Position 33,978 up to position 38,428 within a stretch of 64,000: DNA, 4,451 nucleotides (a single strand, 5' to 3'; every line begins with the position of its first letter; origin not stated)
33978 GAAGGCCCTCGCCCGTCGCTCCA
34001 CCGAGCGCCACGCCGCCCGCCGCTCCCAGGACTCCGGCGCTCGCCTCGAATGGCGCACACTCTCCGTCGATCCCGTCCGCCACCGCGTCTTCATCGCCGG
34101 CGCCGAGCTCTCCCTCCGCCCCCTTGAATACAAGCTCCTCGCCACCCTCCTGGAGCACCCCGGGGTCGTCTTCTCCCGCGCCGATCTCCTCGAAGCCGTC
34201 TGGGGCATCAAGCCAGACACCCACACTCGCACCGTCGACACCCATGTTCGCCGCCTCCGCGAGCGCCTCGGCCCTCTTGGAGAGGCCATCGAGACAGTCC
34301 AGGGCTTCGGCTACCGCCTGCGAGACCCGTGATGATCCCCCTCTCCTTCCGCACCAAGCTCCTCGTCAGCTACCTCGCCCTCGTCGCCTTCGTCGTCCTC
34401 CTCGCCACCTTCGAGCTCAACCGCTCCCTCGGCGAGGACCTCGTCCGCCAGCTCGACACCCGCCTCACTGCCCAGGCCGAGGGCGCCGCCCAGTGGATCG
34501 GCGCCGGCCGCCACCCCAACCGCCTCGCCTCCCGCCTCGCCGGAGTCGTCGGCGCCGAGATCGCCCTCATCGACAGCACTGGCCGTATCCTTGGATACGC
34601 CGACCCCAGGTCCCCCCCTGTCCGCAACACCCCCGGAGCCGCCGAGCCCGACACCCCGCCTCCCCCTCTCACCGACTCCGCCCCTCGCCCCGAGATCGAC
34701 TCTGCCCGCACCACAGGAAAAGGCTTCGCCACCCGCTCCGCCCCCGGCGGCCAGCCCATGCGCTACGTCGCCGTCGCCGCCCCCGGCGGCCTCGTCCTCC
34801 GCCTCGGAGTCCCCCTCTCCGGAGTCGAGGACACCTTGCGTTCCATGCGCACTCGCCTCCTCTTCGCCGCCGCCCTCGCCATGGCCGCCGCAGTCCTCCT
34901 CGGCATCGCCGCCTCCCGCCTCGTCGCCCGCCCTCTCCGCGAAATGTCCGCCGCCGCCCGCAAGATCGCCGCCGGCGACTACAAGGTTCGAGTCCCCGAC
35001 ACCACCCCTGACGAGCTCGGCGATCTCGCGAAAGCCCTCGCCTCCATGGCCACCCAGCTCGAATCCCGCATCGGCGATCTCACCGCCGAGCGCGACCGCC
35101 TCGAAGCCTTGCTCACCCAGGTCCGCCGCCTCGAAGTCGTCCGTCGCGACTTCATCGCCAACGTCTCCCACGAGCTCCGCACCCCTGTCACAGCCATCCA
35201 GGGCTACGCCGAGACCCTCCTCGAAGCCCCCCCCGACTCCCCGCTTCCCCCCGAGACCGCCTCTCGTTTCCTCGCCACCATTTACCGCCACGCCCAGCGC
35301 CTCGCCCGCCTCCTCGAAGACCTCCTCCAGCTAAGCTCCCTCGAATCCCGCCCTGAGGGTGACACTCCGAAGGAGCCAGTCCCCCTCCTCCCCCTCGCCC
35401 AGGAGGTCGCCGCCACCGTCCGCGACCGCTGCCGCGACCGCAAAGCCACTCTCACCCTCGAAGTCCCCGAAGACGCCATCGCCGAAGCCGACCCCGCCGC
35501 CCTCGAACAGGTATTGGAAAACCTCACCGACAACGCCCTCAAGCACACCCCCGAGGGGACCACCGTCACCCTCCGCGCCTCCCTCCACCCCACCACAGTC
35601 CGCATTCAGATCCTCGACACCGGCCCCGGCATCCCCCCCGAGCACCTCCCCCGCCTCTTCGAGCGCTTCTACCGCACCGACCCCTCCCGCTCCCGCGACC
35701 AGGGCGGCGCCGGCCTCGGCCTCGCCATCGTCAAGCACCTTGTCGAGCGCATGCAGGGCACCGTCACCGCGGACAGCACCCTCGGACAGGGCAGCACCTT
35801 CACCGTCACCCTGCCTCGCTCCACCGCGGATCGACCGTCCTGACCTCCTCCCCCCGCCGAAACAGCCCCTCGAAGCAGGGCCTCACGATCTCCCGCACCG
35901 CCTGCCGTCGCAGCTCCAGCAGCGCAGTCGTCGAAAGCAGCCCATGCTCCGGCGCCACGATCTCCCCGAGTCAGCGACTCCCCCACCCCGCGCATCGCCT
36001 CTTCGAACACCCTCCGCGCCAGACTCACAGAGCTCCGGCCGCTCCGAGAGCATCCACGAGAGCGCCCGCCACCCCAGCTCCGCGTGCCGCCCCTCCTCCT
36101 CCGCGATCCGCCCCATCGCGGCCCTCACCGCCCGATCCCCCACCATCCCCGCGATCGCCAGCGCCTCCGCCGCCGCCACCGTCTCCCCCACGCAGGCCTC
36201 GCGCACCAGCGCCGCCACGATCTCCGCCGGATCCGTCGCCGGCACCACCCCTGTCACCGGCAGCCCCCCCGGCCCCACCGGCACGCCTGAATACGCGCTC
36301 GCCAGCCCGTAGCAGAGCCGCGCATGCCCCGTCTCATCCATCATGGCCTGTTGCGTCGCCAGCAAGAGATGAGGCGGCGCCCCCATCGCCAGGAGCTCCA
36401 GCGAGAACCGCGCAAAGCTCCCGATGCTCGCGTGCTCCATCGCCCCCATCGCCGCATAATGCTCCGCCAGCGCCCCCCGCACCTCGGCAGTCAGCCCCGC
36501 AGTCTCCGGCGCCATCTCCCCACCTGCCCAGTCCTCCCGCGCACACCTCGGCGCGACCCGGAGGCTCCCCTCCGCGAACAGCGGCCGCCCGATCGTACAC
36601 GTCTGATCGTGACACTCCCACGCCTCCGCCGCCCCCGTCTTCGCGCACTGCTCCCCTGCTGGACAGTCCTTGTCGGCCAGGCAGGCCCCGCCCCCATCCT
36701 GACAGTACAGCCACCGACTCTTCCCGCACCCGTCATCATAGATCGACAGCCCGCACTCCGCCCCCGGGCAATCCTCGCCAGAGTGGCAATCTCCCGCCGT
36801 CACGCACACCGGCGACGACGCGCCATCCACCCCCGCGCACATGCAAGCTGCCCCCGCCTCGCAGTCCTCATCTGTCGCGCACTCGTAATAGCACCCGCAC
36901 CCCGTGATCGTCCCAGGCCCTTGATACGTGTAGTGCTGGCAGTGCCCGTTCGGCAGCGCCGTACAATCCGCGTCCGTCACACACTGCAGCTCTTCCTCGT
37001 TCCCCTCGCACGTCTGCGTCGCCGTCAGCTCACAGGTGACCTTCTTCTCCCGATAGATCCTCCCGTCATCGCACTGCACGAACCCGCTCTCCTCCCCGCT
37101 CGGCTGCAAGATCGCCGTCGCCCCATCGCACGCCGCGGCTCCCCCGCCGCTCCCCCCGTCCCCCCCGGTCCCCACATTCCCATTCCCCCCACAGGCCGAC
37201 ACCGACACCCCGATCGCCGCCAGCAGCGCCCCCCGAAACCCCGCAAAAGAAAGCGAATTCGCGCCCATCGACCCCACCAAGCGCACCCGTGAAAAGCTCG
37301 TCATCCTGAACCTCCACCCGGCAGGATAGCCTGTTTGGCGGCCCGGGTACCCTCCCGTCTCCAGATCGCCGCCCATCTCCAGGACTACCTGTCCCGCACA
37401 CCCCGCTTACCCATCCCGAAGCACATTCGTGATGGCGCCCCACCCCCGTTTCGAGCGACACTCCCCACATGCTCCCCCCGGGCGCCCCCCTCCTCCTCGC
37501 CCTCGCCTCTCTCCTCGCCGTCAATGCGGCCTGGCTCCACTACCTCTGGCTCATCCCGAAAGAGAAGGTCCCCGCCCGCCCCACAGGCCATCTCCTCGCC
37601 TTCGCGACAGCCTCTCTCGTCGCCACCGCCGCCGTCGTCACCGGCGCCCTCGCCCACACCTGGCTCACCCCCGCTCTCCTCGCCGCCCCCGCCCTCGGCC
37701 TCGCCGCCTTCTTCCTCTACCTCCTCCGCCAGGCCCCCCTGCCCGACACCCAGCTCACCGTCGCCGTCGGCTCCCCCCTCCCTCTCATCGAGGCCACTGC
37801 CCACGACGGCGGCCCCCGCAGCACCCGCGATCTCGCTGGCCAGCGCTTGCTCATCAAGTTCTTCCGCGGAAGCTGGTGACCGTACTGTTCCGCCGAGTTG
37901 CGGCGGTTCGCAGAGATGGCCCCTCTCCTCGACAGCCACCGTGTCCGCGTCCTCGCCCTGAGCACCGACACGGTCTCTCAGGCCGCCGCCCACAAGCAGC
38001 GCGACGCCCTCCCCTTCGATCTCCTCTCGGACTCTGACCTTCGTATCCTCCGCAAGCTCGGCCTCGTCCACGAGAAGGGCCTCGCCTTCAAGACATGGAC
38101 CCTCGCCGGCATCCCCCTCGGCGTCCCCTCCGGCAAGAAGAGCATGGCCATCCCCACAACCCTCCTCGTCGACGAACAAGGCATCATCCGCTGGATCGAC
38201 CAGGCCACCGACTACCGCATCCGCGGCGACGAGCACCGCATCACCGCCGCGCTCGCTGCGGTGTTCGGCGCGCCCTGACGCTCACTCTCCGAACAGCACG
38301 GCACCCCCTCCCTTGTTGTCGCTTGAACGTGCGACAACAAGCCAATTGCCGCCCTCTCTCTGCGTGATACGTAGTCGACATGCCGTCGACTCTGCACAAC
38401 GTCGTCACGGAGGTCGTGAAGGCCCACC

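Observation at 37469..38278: Candidate selenoprotein: membrane-anchored redoxin with in-frame TGA replacing the first Cys of WCPYC, plus SECIS-like hairpin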

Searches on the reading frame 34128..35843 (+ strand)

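Call 17: search_protein_families(library=pfam, proteins=[window:34128-35843:+], max_evalue=0.001)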
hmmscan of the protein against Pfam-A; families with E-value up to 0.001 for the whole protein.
window:34128-35843:+ (571 aa): 4 families
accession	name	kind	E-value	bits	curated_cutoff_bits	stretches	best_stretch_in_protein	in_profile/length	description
PF02518.31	HATPase_c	-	4.8e-34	117.6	26.4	1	455-564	2-109/111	Histidine kinase-, DNA gyrase B-, and HSP90-like ATPase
PF00512.31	HisKA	-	1.8e-21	76.3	26.9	1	339-407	2-65/66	His Kinase A (phospho-acceptor) domain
PF00672.30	HAMP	-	2.2e-16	60.3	25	1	263-312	3-52/53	HAMP domain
PF13581.12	HATPase_c_2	-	5.2e-07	30.2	27.4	1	459-543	32-113/127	Histidine kinase-like ATPase domain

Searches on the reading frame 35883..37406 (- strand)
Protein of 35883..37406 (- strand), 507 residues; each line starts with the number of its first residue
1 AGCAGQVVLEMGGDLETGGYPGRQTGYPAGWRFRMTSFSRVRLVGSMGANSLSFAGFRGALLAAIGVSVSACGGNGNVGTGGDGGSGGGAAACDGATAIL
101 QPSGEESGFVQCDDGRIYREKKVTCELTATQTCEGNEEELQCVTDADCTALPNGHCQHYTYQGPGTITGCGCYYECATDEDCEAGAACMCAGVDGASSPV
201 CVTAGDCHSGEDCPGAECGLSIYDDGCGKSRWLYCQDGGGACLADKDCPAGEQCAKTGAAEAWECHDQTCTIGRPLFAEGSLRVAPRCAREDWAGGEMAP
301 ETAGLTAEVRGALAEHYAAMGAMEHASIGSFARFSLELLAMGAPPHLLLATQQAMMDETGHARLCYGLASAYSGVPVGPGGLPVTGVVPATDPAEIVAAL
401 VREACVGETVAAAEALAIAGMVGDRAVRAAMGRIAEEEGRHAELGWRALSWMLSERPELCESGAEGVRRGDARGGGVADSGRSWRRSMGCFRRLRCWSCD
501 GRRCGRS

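Call 17: search_protein_families(library=pfam, proteins=[window:35883-37406:-], max_evalue=0.001)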
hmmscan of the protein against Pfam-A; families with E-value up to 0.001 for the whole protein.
window:35883-37406:- (507 aa): 0 families

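Call 83: find_homologous_proteins(query=window:35886-37376:-, max_evalue=1e-10)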
Query window:35886-37376:- (497 aa): 191 proteins with E <= 1e-10 among 8000 candidates; the best 120 are listed.
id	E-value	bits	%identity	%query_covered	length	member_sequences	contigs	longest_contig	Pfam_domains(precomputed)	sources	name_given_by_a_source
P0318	2.5e-172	592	82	65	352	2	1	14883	-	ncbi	ncbi:MAG: hypothetical protein R3F14_43135 [Polyangiaceae bacterium]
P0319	7.1e-148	512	56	89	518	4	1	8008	-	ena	-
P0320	8.8e-138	478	58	74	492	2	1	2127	-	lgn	-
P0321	3.2e-131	457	49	86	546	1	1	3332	-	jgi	jgi:hypothetical protein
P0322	6.7e-130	452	54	82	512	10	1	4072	-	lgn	-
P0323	4.4e-126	440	53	82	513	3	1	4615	-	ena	-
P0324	1.7e-125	438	51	88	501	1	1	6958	-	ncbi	-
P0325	1.7e-124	435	51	84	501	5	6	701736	-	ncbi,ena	-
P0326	3.1e-124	434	49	84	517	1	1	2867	-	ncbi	-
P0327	3.8e-121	424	50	84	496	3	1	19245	-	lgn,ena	-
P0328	6.5e-120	420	49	87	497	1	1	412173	-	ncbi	ncbi:MAG: ferritin-like domain-containing protein [Polyangiaceae bacterium]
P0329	1.3e-115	405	52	84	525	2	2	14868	-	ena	-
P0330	2.6e-115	404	52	82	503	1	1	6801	-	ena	-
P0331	1.3e-114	402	53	81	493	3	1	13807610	-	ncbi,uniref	ncbi:ferritin-like domain-containing protein [Sorangium sp. So ce185]|uniref:ferritin-like domain-co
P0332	2.0e-114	401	50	86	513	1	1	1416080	-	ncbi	-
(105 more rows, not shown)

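Call 84: find_encoding_contigs(protein=P0318, flank=10000, max_places=2)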
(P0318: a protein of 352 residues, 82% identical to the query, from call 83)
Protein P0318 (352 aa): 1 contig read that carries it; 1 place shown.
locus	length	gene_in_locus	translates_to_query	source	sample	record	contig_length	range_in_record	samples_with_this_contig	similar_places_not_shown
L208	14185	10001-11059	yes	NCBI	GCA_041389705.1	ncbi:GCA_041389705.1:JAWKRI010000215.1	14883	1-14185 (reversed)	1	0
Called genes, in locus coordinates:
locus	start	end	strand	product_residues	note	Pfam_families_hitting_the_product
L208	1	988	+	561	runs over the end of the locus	PF00989:PAS, PF13188:PAS_8, PF13426:PAS_9, PF00512:HisKA (faint), PF02518:HATPase_c, PF13581:HATPase_c_2 (faint), PF00072:Response_reg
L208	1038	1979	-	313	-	-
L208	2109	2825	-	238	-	-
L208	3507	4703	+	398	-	PF07583:PSCyt2 (weak), PF07627:PSCyt3 (faint)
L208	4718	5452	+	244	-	-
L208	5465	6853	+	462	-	-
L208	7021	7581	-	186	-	-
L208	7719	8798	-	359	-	-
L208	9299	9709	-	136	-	-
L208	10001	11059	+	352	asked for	-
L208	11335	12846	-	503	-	PF00672:HAMP, PF00512:HisKA, PF13581:HATPase_c_2 (faint), PF02518:HATPase_c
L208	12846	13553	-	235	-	PF00072:Response_reg, PF00486:Trans_reg_C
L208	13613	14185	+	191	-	PF00924:MS_channel_2nd (weak)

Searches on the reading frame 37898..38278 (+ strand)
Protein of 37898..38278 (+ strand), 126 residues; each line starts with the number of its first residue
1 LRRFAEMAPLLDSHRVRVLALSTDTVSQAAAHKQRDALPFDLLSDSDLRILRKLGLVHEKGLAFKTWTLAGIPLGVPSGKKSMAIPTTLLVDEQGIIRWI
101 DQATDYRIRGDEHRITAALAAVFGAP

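Call 11: find_encoding_contigs(protein=window:37898-38278:+, flank=10000)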
Protein window:37898-38278:+ (126 aa): no gene with exactly this product is on record in the collection.

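Call 75: search_protein_representatives(protein=window:37898-38275:+)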
Query: 126 residues. Proteins with E-value up to 0.001 (for the whole library): 212; up to 1e-10: 40; up to 1e-30: 1. The best 150 are listed.
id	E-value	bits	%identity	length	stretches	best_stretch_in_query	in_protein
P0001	3.4e-36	140.1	55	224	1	2-124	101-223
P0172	1.9e-29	118.3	52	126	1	8-125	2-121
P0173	2.3e-28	114.8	51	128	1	10-124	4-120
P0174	9.3e-28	112.9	50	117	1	14-124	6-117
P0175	2.2e-26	108.4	50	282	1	4-124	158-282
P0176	2.2e-26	108.4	47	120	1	7-123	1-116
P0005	2.4e-26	108.3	45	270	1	1-124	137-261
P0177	5.4e-26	107.2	44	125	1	6-120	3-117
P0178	3.6e-25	104.6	50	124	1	7-126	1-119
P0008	8.1e-25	103.4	44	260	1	2-124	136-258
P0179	1.5e-24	102.5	44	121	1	7-125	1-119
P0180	4.6e-24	101.0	46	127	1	12-123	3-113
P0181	9.4e-24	100.0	44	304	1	2-120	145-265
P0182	1.2e-22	96.4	46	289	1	2-125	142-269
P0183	6.7e-22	94.0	44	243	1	2-125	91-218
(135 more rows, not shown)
